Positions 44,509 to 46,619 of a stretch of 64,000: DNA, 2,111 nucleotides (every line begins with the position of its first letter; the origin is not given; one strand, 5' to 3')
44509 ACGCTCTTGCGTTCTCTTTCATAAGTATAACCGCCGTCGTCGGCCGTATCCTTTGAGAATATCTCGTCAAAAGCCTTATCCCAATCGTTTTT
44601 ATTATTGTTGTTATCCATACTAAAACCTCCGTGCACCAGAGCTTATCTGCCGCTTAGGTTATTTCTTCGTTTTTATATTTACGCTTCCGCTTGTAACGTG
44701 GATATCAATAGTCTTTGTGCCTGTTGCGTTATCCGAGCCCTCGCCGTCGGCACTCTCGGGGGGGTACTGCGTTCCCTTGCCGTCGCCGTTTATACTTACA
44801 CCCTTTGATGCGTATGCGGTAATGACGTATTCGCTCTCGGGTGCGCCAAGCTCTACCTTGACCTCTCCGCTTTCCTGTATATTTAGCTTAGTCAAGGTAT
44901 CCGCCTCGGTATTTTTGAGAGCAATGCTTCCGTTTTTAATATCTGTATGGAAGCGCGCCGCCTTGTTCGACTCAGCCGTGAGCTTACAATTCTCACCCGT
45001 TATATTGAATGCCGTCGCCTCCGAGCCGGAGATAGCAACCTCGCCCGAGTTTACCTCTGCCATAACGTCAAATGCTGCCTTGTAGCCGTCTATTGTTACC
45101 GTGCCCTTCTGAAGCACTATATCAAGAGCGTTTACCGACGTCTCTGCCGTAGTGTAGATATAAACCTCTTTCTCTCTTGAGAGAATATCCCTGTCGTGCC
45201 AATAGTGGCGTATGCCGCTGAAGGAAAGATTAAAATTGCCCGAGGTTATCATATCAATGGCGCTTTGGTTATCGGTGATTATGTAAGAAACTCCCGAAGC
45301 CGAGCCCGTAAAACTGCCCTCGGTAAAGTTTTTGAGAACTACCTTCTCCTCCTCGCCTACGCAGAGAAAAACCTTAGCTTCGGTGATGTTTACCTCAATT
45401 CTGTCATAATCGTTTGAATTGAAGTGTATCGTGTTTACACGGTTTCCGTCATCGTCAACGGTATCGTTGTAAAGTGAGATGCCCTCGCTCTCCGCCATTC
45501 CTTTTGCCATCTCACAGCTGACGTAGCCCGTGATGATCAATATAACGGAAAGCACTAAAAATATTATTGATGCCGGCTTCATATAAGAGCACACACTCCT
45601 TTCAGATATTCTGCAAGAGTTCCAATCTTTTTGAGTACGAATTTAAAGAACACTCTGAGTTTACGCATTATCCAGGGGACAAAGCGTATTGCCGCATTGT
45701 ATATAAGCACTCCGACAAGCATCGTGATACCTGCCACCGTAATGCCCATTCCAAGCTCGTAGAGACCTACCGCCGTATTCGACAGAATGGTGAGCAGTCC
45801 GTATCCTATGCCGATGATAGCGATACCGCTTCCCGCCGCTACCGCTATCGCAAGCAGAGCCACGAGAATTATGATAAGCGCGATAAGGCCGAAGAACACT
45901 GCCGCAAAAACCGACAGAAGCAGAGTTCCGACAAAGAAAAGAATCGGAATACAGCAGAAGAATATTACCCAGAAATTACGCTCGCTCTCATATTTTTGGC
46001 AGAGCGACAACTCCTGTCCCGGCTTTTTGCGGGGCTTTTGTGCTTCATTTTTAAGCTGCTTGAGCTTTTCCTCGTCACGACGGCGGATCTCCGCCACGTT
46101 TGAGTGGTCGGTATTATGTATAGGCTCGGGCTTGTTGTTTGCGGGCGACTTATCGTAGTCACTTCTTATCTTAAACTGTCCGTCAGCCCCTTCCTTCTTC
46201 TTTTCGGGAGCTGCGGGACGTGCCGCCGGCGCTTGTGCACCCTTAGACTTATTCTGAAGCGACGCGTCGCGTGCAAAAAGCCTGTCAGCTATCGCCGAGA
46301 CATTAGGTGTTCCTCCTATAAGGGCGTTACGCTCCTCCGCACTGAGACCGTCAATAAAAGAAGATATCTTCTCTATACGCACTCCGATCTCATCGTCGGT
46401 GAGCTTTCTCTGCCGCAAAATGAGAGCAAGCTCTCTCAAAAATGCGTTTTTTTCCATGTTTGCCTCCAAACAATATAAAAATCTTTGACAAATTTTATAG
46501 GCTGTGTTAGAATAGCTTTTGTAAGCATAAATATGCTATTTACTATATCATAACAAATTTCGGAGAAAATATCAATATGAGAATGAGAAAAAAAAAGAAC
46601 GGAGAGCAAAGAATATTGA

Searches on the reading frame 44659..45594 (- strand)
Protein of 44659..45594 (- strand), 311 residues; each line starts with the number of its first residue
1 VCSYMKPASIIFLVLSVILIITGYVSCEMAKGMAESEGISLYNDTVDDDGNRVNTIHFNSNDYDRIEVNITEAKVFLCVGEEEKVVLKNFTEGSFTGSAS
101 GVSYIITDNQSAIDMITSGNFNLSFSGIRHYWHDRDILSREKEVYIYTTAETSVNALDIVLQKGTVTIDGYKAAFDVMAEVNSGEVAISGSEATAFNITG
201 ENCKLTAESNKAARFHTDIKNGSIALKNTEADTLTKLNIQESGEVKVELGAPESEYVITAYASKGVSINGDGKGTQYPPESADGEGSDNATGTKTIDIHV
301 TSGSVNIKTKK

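Call 13: search_protein_families(library=pfam, proteins=[window:44659-45594:-], max_evalue=0.01)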
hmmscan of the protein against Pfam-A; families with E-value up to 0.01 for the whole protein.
window:44659-45594:- (311 aa): 1 family
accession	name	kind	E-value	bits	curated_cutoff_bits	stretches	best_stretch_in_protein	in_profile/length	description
PF13349.12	DUF4097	-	2.9e-05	24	22.9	1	126-307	59-246/247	Toastrack DUF4097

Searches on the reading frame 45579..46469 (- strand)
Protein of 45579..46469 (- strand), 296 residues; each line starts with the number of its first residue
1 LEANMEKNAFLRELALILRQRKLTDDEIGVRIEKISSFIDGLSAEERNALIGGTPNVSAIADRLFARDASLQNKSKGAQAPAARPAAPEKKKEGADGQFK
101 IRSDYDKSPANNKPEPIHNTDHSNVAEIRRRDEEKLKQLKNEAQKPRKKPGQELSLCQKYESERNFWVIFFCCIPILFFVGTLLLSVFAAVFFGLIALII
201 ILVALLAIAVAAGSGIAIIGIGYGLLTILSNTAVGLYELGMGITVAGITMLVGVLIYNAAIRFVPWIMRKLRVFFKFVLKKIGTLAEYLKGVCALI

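Call 13: search_protein_families(library=pfam, proteins=[window:45579-46469:-], max_evalue=0.01)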
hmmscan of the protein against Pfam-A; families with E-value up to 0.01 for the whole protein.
window:45579-46469:- (296 aa): 1 family
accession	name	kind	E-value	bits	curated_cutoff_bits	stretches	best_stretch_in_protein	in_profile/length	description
PF11947.13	DUF3464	-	0.0063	16.7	25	0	122-226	16-116/149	Photosynthesis affected mutant 68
